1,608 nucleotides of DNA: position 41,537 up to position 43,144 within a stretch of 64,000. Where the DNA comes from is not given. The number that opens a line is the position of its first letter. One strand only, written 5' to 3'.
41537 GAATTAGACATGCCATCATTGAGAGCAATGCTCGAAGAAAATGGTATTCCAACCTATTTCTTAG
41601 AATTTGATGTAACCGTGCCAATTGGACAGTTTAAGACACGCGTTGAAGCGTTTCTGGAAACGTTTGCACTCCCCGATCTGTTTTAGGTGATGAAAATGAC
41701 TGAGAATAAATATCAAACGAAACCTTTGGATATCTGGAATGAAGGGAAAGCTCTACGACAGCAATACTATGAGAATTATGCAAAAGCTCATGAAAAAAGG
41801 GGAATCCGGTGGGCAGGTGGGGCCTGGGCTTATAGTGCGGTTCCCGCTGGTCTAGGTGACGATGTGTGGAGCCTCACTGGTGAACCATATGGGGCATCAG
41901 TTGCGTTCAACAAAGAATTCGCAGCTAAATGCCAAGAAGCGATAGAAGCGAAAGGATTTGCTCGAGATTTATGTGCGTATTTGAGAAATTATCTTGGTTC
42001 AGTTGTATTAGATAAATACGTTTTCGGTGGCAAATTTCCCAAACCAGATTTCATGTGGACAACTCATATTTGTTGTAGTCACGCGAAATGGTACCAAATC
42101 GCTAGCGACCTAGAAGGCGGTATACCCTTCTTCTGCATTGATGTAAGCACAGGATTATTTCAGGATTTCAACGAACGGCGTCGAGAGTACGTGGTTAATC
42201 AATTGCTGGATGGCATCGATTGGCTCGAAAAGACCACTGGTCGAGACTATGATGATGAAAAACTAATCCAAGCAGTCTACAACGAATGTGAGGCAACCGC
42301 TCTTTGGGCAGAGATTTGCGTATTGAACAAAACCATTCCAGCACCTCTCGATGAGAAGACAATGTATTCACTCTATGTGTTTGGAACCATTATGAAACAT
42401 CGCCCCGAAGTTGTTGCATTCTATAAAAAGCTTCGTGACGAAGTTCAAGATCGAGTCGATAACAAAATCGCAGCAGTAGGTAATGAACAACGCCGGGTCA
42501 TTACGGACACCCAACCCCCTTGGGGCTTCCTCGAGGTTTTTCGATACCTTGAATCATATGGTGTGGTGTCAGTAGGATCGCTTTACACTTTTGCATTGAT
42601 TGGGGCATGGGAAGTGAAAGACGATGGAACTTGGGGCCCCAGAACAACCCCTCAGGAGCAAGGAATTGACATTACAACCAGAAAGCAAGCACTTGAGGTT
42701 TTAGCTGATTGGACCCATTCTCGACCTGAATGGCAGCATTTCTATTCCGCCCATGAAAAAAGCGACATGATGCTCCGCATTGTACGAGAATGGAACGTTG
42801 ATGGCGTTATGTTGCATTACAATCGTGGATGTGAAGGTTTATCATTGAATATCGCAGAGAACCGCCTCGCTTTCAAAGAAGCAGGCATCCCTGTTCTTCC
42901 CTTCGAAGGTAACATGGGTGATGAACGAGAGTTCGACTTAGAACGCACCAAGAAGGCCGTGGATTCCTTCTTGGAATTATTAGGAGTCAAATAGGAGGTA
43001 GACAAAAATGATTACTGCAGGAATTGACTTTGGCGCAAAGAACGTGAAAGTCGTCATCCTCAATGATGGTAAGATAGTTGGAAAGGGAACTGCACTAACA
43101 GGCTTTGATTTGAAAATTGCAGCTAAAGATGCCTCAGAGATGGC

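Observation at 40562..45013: Four-subunit class-I benzoyl-CoA-reductase-like (Bzd-type order) ATP-dependent reductase with a dedicated ferredoxin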

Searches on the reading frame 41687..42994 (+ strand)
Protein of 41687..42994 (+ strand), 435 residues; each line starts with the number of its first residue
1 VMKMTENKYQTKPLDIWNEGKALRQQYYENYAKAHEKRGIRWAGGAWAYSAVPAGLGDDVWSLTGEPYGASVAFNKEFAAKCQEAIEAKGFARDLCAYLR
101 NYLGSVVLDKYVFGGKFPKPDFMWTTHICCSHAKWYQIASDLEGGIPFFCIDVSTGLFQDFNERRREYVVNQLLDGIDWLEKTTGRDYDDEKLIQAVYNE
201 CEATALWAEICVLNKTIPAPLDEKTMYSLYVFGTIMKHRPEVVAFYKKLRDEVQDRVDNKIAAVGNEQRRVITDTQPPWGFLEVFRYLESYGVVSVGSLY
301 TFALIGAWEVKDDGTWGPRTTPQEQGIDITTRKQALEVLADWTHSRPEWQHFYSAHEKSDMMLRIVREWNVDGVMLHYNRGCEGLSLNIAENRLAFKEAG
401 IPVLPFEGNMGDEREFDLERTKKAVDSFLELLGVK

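Call 3: search_protein_families(library=pfam, proteins=[window:41687-42994:+], max_evalue=0.01)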
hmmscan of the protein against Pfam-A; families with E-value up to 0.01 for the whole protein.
window:41687-42994:+ (435 aa): 1 family
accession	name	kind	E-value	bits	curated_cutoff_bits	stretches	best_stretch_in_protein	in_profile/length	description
PF06050.19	HGD-D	-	5.5e-48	164.7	28.4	1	82-432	26-342/342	2-hydroxyglutaryl-CoA dehydratase, D-component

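Call 4: search_protein_families(library=ncbifam, proteins=[window:41687-42994:+], max_evalue=0.01)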
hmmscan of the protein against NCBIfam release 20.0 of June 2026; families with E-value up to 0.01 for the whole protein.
window:41687-42994:+ (435 aa): 4 families
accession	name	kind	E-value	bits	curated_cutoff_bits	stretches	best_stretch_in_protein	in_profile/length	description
TIGR03191.1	benz_CoA_bzdO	equivalog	2.6e-185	616.7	448.6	1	9-434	1-425/430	benzoyl-CoA reductase, bzd-type, subunit O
NF052455.1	HyiscapDhHadB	equivalog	2.4e-39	135.2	750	2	25-312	13-299/398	(R)-2-hydroxyisocaproyl-CoA dehydratase subunit alpha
TIGR02260.1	benz_CoA_red_B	equivalog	2.2e-11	43.1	486.55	1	87-431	76-412/413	benzoyl-CoA reductase subunit B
NF040772.1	double_cubane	equivalog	1e-10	41.3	350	1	90-296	59-257/372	double-cubane-cluster-containing anaerobic reductase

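Call 10: find_encoding_contigs(protein=window:41687-42994:+, flank=10000, max_places=6)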
Protein window:41687-42994:+ (435 aa): no gene with exactly this product is on record in the collection.

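Call 11: search_solved_structures(query=window:41687-42994:+, max_evalue=0.001)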
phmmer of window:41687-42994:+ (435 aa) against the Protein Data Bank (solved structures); distinct sequences matched with E-value up to 0.001: 3.
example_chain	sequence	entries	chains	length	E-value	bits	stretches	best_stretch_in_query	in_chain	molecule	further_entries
8s02_A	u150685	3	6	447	2.6e-178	596.6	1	5-435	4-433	BzdO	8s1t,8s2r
3o3m_A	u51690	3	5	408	1.4e-27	99.7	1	25-313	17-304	alpha subunit 2-hydroxyisocaproyl-CoA dehydratase | alpha-subunit 2-hydroxyisocaproyl-CoA dehydratase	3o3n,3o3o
9g87_A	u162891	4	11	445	1.2e-09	40.7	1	87-265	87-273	3-methylbenzoyl-CoA reductase beta subunit MbdO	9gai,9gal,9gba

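Call 13: search_solved_structures(query=window:41687-42994:+, max_evalue=1e-50, show_alignments=1)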
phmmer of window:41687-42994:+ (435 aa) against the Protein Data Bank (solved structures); distinct sequences matched with E-value up to 1e-50: 1.
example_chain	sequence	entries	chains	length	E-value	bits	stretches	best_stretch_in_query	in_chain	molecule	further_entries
8s02_A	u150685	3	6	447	2.6e-178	596.6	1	5-435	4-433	BzdO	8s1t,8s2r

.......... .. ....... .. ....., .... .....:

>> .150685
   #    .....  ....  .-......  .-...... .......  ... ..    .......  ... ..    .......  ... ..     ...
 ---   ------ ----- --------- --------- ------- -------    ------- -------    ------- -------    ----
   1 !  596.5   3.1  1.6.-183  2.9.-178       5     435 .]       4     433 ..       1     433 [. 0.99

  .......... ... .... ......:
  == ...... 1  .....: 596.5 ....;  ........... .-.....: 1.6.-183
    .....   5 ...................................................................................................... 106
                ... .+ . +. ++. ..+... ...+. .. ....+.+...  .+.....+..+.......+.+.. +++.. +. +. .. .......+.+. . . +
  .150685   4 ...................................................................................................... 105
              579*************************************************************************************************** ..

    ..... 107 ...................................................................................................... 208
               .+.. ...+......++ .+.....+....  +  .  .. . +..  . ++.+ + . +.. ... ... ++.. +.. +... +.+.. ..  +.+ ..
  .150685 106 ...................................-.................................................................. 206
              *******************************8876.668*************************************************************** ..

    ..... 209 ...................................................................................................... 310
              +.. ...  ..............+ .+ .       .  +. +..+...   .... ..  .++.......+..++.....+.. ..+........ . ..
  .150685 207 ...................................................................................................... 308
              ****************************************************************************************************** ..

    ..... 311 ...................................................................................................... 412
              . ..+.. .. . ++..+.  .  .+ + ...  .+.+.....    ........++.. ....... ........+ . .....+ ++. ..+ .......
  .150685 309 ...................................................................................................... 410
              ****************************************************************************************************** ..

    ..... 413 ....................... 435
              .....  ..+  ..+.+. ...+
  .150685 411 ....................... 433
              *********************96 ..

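Call 23: find_homologous_proteins(query=window:41687-42994:+, max_evalue=1e-20)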
Query window:41687-42994:+ (435 aa): 1663 proteins with E <= 1e-20 among 5626 candidates; the best 120 are listed.
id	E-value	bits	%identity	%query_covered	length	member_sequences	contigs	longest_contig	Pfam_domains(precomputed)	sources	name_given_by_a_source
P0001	4.9e-296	1000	96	99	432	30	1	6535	PF06050.20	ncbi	-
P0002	4.0e-283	957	92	99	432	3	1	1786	PF06050.20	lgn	-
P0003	2.0e-258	876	83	98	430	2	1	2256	PF06050.20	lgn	-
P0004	3.0e-235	799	75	99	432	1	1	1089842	PF06050.20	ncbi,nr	ncbi:MAG: benzoyl-CoA reductase, bzd-type, subunit O [Candidatus Bathyarchaeota archaeon]|nr:MAG: be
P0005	9.5e-234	794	76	99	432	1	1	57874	PF06050.20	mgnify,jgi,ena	mgnify:FL=1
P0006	3.7e-233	792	75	99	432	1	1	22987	PF06050.20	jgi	-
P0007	2.1e-232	790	75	99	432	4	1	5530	PF06050.20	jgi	-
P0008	4.1e-232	789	75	99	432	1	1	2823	PF06050.20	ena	-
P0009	6.2e-232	788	74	99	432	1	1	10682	PF06050.20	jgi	jgi:benzoyl-CoA reductase subunit B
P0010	5.2e-231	785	74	99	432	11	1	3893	PF06050.20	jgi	-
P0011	1.7e-230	784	75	99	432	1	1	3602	PF06050.20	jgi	-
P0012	2.8e-230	783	75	99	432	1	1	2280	PF06050.20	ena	-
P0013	1.1e-229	781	74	99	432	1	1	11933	PF06050.20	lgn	-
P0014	9.1e-229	778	73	99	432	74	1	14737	PF06050.20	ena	-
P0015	1.3e-228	777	74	99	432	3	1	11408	PF06050.20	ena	-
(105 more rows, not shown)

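Call 24: find_related_loci(query=window:41687-42994:+, collection=genome_contigs, flank=10000)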
Query window:41687-42994:+ (435 aa) in genome_contigs; peptide patterns used: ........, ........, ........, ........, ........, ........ (x = any residue, [..] = any of these).
397 stretches matched a pattern; 380 encode a relative of the query (tblastn E <= 1e-3); the best 80 are kept; 80 distinct loci.
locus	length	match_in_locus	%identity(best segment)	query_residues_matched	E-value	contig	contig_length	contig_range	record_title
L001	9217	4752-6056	96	1-435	0e+0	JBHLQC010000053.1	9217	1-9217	MAG: Candidatus Odinarchaeota archaeon isolate H3S.115 H3S.115@5320, whole genome shotgun sequence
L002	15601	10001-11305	94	1-435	0e+0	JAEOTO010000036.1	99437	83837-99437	MAG: Candidatus Hermodarchaeota archaeon isolate YT2_032 k127_35669781, whole genome shotgun sequence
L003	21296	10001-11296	94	4-435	0e+0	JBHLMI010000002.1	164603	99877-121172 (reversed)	MAG: Promethearchaeota archaeon isolate DZ2M.271 DZ2M.271@143, whole genome shotgun sequence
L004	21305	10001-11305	94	1-435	0e+0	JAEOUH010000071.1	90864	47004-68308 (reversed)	MAG: Candidatus Hermodarchaeota archaeon isolate FT1_005 k127_32442560, whole genome shotgun sequence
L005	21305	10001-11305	93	1-435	0e+0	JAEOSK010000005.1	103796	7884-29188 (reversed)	MAG: Candidatus Hermodarchaeum yapensis isolate Yap4.bin9.105 contig-145_63, whole genome shotgun sequence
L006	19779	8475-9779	93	1-435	0e+0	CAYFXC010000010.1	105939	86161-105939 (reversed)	MAG TPA_asm: uncultured archaeon isolate ERP108616_co2_263 genome assembly, contig: NODE_108_length_105939_cov_5.411875,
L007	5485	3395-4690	93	4-435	0e+0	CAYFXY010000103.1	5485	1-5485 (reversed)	MAG TPA_asm: uncultured archaeon isolate ERP108616_co2_125 genome assembly, contig: NODE_32167_length_5485_cov_2.967587,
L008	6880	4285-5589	92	1-435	0e+0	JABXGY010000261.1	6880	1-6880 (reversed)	MAG: archaeon isolate H03M_Hermod_104 h03m_104_k127_2992571, whole genome shotgun sequence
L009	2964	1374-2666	83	5-435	0e+0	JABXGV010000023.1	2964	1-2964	MAG: archaeon isolate H02S_Hermod_124 h02s_124_k137_379577, whole genome shotgun sequence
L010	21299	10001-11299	75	3-435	0e+0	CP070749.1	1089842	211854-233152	MAG: Candidatus Bathyarchaeota archaeon isolate bin345 chromosome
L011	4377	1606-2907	73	2-435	0e+0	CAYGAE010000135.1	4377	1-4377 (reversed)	MAG TPA_asm: uncultured Candidatus Bathyarchaeia archaeon isolate ERP108616_co2_64 genome assembly, contig: NODE_45338_l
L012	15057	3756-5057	73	2-435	0e+0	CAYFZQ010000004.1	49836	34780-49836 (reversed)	MAG TPA_asm: uncultured Candidatus Bathyarchaeia archaeon isolate ERP108616_co2_541 genome assembly, contig: NODE_722_le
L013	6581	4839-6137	73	3-435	0e+0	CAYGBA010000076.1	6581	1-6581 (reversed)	MAG TPA_asm: uncultured Candidatus Bathyarchaeia archaeon isolate ERP108616_co2_86 genome assembly, contig: NODE_24269_l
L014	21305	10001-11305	74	1-435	0e+0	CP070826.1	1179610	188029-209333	MAG: Candidatus Bathyarchaeota archaeon isolate bin1106 chromosome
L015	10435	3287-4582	72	4-435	0e+0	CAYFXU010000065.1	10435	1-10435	MAG TPA_asm: uncultured Candidatus Bathyarchaeia archaeon isolate ERP108616_co2_244 genome assembly, contig: NODE_11899_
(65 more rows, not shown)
